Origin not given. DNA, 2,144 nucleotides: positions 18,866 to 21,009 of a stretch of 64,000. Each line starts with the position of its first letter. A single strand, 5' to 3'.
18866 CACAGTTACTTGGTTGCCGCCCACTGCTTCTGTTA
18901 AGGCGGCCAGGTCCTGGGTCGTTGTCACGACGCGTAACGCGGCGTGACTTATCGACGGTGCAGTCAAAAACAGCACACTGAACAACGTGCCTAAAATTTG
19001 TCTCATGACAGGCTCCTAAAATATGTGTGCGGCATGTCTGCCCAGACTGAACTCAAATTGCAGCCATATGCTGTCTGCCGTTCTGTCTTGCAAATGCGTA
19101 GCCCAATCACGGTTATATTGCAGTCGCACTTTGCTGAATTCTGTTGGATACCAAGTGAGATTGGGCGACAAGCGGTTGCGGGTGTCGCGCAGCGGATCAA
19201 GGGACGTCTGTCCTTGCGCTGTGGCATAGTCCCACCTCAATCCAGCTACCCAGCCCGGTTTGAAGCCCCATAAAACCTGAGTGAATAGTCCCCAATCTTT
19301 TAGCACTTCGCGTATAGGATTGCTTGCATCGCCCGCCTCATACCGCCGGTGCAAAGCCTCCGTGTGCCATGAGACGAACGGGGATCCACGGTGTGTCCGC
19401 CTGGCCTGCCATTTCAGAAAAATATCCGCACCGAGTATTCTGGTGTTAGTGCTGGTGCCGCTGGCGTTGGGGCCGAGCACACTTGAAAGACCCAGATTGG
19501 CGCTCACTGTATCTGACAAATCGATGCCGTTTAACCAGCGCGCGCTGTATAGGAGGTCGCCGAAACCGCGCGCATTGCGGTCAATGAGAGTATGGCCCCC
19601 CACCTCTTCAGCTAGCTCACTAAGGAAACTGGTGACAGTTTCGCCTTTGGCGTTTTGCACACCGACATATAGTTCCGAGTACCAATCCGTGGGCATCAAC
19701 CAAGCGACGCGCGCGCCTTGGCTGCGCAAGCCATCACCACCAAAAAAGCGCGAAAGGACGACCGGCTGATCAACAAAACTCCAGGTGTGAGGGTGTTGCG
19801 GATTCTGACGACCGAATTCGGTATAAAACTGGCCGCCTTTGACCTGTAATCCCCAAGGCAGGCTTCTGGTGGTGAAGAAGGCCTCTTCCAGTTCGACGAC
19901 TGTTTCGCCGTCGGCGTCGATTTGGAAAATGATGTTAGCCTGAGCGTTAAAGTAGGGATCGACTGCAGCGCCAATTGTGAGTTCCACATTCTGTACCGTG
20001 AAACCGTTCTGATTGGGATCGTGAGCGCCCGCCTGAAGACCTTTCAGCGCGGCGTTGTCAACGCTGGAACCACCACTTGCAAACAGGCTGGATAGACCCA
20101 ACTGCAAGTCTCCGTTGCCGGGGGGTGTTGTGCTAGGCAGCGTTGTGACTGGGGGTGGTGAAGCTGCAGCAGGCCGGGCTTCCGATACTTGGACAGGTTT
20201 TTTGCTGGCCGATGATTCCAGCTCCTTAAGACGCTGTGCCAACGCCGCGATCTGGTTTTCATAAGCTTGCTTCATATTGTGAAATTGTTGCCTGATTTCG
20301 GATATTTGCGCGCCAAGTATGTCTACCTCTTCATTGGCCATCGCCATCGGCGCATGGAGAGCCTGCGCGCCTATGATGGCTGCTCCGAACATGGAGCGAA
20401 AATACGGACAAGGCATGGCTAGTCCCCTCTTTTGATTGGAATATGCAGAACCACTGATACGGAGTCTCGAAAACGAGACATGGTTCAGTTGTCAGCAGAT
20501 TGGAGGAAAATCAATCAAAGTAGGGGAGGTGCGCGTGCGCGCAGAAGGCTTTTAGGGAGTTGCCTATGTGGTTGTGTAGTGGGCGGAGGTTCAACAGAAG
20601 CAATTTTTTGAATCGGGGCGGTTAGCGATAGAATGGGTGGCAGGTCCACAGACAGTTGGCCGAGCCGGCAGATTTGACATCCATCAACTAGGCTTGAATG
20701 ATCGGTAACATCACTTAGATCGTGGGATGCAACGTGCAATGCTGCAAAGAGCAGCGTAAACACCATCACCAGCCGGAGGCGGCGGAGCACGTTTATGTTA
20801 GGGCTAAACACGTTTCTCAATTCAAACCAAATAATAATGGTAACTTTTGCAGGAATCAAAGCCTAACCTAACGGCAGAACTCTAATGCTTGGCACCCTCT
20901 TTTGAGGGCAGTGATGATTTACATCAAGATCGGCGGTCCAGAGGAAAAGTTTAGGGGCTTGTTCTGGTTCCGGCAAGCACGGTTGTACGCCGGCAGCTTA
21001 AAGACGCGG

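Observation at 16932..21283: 3.7-kb insertion splitting the yibQ-like/trpE junction, bracketed by 323-bp, ~96%-identical direct repeats that duplicate both gene ends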

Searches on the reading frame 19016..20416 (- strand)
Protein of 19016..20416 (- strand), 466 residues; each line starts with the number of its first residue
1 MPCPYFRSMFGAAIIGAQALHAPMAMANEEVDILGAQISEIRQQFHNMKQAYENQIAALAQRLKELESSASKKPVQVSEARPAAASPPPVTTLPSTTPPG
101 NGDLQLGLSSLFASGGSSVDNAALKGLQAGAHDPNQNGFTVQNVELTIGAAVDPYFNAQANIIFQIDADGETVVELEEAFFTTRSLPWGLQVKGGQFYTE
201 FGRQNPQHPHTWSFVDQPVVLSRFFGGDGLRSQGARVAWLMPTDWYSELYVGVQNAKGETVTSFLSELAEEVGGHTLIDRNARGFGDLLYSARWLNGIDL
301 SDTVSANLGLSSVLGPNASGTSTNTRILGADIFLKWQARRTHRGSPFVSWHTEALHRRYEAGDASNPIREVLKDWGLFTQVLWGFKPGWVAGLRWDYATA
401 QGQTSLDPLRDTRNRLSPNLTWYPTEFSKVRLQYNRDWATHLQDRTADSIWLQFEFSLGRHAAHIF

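Call 8: search_protein_families(library=pfam, proteins=[window:19016-20416:-], max_evalue=0.01)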
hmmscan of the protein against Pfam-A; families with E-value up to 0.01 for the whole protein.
window:19016-20416:- (466 aa): 2 families
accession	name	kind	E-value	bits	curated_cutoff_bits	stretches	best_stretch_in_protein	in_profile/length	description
PF08581.15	Tup_N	-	0.0024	18.6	28.7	1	28-65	38-75/77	Tup N-terminal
PF17045.10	CEP63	-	0.0082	16.4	33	0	24-72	51-99/263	Centrosomal protein of 63 kDa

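Call 9: search_protein_families(library=ncbifam, proteins=[window:19016-20416:-], max_evalue=0.01)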
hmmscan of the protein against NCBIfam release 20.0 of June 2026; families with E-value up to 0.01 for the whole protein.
window:19016-20416:- (466 aa): 1 family
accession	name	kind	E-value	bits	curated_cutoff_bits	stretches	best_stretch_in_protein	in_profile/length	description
NF058560.1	FblAmlydTptrFapF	equivalog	0.0042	15.9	700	1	23-83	18-74/420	fibril amyloid transporter FapF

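Call 15: find_encoding_contigs(protein=window:19016-20416:-, flank=10000, max_places=10)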
Protein window:19016-20416:- (466 aa): 3 contigs read that carry it; 3 places shown.
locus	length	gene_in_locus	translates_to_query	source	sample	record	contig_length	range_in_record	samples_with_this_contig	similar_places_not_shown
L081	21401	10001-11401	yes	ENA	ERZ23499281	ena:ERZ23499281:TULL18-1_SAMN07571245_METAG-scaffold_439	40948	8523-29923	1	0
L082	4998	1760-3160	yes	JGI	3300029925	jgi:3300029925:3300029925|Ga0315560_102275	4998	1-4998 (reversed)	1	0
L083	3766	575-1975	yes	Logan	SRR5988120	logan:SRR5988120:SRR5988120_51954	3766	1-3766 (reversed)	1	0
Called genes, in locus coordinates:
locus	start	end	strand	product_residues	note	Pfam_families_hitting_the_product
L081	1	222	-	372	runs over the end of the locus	PF00676:E1_dh, PF02775:TPP_enzyme_C (faint)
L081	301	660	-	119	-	PF04977:DivIC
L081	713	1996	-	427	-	PF03952:Enolase_N, PF00113:Enolase_C, PF13378:MR_MLE_C (weak)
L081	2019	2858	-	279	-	PF00793:DAHP_synth_1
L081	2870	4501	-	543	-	PF06418:CTP_synth_N, PF00117:GATase, PF07722:Peptidase_C26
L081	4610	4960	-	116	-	PF03840:SecG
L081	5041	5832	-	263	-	PF00121:TIM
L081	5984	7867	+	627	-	PF13623:SurA_N_2, PF13624:SurA_N_3, PF13145:Rotamase_2, PF00639:Rotamase (weak), PF13616:Rotamase_3 (faint), PF13145:Rotamase_2 (weak)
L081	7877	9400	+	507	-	PF04715:, PF00425:Chorismate_bind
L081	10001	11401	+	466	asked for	-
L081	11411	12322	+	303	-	PF01297:ZnuA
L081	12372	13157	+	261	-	PF00950:ABC-3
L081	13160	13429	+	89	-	PF00425:Chorismate_bind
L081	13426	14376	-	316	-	PF04748:Polysacc_deac_2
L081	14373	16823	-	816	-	PF00403:HMA, PF00122:E1-E2_ATPase, PF00702:Hydrolase, PF08282:Hydrolase_3 (faint)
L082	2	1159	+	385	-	?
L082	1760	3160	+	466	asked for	-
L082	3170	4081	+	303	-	PF01297:ZnuA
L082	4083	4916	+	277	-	PF00950:ABC-3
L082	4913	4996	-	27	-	?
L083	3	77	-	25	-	?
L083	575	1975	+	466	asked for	-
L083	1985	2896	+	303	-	PF01297:ZnuA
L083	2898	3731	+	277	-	PF00950:ABC-3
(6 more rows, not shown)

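Call 20: find_homologous_proteins(query=window:19016-20416:-)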
Query window:19016-20416:- (466 aa): 5341 proteins with E <= 0.001 among 8000 candidates; the best 120 are listed.
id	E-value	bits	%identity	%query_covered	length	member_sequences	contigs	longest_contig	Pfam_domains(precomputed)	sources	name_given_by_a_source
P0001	0.0e+0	1075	100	100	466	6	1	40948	-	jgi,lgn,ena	-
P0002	8.4e-249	844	80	100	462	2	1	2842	-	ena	-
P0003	4.0e-218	743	70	100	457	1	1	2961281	-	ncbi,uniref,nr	ncbi:hypothetical protein QVG61_09220 [Thiohalobacter sp. IOR34]|uniref:hypothetical protein n=1 Tax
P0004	1.4e-217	741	71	100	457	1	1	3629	-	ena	-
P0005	5.0e-217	739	69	100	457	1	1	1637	-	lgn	-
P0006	6.6e-217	739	69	100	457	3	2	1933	-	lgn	-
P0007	1.6e-215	734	72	98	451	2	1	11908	-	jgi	jgi:hypothetical protein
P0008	4.2e-215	733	68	100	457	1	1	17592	-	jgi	-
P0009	5.1e-215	733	69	99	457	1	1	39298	-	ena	-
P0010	5.4e-215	733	68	100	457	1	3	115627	-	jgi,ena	-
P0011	1.7e-214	731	69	100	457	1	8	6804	-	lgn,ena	-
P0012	1.8e-214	731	70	99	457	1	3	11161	-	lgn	-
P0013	2.2e-214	731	69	100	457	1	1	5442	-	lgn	-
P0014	3.7e-214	730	72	95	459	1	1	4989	-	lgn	-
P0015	3.8e-214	730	69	100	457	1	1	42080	-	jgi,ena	-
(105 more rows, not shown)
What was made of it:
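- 19016..20416 (-): 466-aa outer-membrane-type protein: signal peptide, coiled coil, then about 16 predicted beta strands. 5,341 homologues, the best named ones in Gammaproteobacteria (call 20).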

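Call 21: find_encoding_contigs(protein=P0003, flank=8000, max_places=2)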
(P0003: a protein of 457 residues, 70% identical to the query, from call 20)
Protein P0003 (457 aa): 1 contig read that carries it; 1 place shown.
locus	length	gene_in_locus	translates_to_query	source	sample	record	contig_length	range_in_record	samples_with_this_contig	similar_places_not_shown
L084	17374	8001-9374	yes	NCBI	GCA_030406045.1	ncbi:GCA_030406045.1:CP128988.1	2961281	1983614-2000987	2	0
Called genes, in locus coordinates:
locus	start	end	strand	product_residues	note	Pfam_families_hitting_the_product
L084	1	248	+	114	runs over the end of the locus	-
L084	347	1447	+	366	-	PF19587:DUF6094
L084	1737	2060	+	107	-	-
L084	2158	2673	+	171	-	PF04002:RadC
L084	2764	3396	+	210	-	-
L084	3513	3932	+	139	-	PF20213:DUF6573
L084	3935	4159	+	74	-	-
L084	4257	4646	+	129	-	-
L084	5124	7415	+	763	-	PF00176:SNF2-rel_dom (faint), PF00270:DEAD (faint), PF04851:ResIII (weak), PF00271:Helicase_C (weak)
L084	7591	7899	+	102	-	-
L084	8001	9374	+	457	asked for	-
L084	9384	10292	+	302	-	PF01297:ZnuA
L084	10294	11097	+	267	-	PF00950:ABC-3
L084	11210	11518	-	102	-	PF00543:P-II, PF11582:DUF3240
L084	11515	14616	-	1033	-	PF00873:ACR_tran, PF03176:MMPL (weak)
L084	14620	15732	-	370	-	PF25917:BSH_RND (weak), PF25919:BSH_CusB (weak), PF25973:BSH_CzcB, PF25893:HH_CzcB (weak), PF25954:Beta-barrel_RND_2, PF25944:Beta-barrel_RND (weak), PF25975:CzcB_C, PF25989:YknX_C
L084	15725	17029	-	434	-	PF02321:OEP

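Call 22: find_encoding_contigs(protein=P0002, flank=8000, max_places=3)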
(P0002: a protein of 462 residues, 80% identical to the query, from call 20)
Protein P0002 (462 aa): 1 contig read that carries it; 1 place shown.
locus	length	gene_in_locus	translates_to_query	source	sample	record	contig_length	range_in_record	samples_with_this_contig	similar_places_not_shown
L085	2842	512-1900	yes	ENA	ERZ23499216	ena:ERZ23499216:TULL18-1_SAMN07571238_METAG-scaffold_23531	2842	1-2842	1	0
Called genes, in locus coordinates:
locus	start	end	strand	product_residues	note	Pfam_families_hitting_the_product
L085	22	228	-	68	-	-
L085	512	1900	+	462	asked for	-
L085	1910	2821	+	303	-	PF01297:ZnuA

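Call 23: find_encoding_contigs(protein=P0007, flank=8000, max_places=3)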
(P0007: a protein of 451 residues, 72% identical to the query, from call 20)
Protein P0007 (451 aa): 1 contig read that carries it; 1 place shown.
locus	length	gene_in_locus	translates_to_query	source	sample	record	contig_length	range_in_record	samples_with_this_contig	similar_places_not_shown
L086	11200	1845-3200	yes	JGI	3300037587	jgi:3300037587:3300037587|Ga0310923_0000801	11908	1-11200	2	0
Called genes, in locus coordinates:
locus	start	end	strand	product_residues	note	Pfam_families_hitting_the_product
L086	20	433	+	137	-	PF20098:DUF6488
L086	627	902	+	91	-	-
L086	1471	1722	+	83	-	-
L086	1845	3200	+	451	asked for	-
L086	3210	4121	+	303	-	PF01297:ZnuA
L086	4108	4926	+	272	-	PF00950:ABC-3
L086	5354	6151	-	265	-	-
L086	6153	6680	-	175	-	PF04542:Sigma70_r2, PF22029:PhyR_sigma2, PF08281:Sigma70_r4_2, PF04545:Sigma70_r4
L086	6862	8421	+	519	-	PF00082:Peptidase_S8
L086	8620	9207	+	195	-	-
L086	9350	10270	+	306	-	PF13609:Porin_4 (faint), PF04575:SlipAM (weak), PF10082:BBP2_2 (faint)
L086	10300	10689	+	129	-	-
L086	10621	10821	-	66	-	-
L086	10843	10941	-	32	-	-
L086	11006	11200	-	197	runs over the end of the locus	PF03050:DDE_Tnp_IS66, PF13817:DDE_Tnp_IS66_C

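Call 52: list_cluster_members(proteins=[P0001, P0121])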
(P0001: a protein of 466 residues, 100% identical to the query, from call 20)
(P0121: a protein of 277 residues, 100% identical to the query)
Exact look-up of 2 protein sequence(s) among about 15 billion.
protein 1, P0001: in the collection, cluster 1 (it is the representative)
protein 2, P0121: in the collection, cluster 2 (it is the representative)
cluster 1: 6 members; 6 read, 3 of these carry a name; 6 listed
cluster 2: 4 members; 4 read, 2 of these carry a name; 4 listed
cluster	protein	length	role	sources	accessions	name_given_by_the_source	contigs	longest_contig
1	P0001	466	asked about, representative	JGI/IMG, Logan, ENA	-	-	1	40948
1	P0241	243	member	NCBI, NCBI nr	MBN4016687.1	hypothetical protein JYT88_02565, partial [Rhodospirillaceae bacterium AH-315-P19] | hypothetical protein [Rhodospirillaceae bacterium AH-315-P19]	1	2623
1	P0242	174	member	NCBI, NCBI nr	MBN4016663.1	hypothetical protein JYT88_02445, partial [Rhodospirillaceae bacterium AH-315-P19] | hypothetical protein [Rhodospirillaceae bacterium AH-315-P19]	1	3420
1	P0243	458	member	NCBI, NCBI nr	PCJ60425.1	MAG: hypothetical protein COA65_04190 [Rhodospirillaceae bacterium]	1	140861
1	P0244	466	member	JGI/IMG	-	-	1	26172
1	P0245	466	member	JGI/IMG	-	-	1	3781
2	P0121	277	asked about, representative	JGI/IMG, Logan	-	-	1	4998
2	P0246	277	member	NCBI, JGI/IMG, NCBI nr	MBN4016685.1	metal ABC transporter permease [Rhodospirillaceae bacterium AH-315-P19]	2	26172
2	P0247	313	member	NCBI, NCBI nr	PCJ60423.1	MAG: hypothetical protein COA65_04180 [Rhodospirillaceae bacterium]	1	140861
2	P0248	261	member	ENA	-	-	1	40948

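Call 53: find_encoding_contigs(protein=P0244, flank=10000, max_places=4)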
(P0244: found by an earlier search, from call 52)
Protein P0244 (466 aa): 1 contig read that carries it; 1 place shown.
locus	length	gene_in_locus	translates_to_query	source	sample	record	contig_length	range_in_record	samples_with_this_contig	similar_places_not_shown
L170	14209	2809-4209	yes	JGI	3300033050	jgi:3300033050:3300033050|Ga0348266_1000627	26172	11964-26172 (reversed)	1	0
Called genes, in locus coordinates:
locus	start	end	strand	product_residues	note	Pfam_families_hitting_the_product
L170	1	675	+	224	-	?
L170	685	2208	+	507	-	PF04715:, PF00425:Chorismate_bind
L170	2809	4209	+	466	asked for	-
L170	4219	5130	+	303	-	PF01297:ZnuA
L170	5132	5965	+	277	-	PF00950:ABC-3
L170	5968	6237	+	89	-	PF00425:Chorismate_bind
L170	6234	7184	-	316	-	PF04748:Polysacc_deac_2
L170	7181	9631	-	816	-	PF00403:HMA, PF00122:E1-E2_ATPase, PF00702:Hydrolase, PF08282:Hydrolase_3 (faint)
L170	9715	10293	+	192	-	PF00117:GATase, PF07722:Peptidase_C26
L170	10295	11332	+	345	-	PF02885:Glycos_trans_3N, PF00591:Glycos_transf_3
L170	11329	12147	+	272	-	PF00218:IGPS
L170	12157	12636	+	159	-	PF01967:MoaC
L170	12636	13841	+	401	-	PF03453:MoeA_N, PF00994:MoCF_biosynth, PF03454:MoeA_C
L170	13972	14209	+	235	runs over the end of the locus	PF01726:LexA_DNA_bind, PF00717:Peptidase_S24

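Call 54: find_encoding_contigs(protein=P0246, flank=10000, max_places=4)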
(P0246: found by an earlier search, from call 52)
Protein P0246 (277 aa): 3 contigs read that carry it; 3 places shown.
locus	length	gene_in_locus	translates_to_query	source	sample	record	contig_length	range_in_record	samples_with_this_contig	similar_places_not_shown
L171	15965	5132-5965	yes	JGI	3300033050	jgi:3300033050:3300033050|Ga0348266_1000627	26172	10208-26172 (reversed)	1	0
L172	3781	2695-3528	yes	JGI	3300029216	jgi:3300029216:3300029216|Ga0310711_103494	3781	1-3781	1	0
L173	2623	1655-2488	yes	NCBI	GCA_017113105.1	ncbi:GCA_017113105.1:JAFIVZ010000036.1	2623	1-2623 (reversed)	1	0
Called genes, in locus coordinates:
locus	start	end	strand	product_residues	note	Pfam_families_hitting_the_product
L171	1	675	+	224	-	?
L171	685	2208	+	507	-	PF04715:, PF00425:Chorismate_bind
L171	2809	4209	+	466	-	-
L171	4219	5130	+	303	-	PF01297:ZnuA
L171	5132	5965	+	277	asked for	PF00950:ABC-3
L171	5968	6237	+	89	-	PF00425:Chorismate_bind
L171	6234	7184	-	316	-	PF04748:Polysacc_deac_2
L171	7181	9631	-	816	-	PF00403:HMA, PF00122:E1-E2_ATPase, PF00702:Hydrolase, PF08282:Hydrolase_3 (faint)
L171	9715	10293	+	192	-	PF00117:GATase, PF07722:Peptidase_C26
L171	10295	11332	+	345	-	PF02885:Glycos_trans_3N, PF00591:Glycos_transf_3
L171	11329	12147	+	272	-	PF00218:IGPS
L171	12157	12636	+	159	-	PF01967:MoaC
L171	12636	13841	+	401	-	PF03453:MoeA_N, PF00994:MoCF_biosynth, PF03454:MoeA_C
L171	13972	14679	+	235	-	PF01726:LexA_DNA_bind, PF00717:Peptidase_S24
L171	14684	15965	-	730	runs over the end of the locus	PF13567:DUF4131, PF03772:Competence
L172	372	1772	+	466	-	-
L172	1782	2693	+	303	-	PF01297:ZnuA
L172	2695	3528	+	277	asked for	PF00950:ABC-3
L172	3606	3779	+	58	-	?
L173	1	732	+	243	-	?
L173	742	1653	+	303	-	PF01297:ZnuA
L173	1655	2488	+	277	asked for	PF00950:ABC-3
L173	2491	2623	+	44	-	PF00425:Chorismate_bind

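Call 71: predict_structure(alignment_id=A5)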
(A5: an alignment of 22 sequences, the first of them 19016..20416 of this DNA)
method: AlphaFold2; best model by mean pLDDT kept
length: 466 residues; sequences in the alignment: 22
mean_pLDDT: 42.3   pTM: 0.37
mean pLDDT of the five models: 42.3, 40.3, 40.2, 38.4, 33.2
residues with pLDDT >= 90: 0; 70-90: 0; 50-70: 132; < 50: 334
segments of 3 or more residues with pLDDT < 50: 1-30, 69-179, 193-237, 239-243, 255-303, 316-324, 341-344, 386-390, 404-432, 434-450, 454-466
pLDDT, mean of each block of 10 residues (from residue 1): 40 39 38 50 58 54 51 32 29 24 25 26 32 35 39 45 42 43 50 44 29 28 30 45 51 46 36 39 35 30 54 48 51 59 52 60 53 60 51 54 47 33 37 44 43 42 27
secondary structure, 60 per line:
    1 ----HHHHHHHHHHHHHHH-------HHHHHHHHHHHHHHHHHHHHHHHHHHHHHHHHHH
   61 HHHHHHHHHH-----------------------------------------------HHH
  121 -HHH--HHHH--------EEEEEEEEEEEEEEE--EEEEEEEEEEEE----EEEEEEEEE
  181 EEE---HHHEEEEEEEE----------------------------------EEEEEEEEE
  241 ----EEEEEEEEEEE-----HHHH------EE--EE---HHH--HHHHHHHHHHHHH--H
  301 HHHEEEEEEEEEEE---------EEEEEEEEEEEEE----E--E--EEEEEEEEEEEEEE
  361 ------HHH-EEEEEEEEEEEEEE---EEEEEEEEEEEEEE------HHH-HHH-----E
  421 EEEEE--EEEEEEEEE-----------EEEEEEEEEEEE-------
elements in order: H5-19 H27-70 H127-130 E139-153 E156-167 E172-183 E190-197 E232-240 E245-255 H261-264 H285-297 H300-303 E304-314 E324-336 E347-360 E371-384 E388-401 E420-425 E428-436 E448-459
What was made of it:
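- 19016..20416 (-): The AlphaFold model is low-confidence, so only the secondary-structure pattern was used (call 71).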

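Call 81: find_encoding_contigs(protein=P0242, flank=10000, max_places=3)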
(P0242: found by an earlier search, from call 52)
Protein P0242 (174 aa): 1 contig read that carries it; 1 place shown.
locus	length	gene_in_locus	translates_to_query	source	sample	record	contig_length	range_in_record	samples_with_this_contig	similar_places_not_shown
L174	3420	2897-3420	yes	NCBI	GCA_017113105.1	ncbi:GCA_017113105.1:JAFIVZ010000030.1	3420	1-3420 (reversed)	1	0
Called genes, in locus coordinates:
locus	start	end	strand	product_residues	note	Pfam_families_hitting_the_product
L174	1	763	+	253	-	PF13145:Rotamase_2 (faint)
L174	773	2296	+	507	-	PF04715:, PF00425:Chorismate_bind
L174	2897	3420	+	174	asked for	?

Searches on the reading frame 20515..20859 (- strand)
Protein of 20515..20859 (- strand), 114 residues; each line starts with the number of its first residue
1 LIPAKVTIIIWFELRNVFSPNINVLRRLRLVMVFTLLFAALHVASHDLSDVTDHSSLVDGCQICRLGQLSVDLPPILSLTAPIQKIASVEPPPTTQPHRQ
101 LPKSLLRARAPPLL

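Call 8: search_protein_families(library=pfam, proteins=[window:20515-20859:-], max_evalue=0.01)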
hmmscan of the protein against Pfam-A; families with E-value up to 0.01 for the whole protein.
window:20515-20859:- (114 aa): 1 family
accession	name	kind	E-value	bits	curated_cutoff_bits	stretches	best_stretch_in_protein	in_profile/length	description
PF11162.13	DUF2946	-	0.005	18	23.7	1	44-112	47-117/117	Protein of unknown function (DUF2946)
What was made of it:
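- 20515..20859 (-): CruR/DUF2946-like upstream ORF of 114 codons: CQIC at 61-64, RAPP at 109-112, 44 residues between them. The Pfam score of 18 bits is below the 23.7-bit cut-off (call 8).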

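Call 9: search_protein_families(library=ncbifam, proteins=[window:20515-20859:-], max_evalue=0.01)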
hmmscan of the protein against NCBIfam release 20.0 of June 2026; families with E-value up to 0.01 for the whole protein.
window:20515-20859:- (114 aa): 0 families
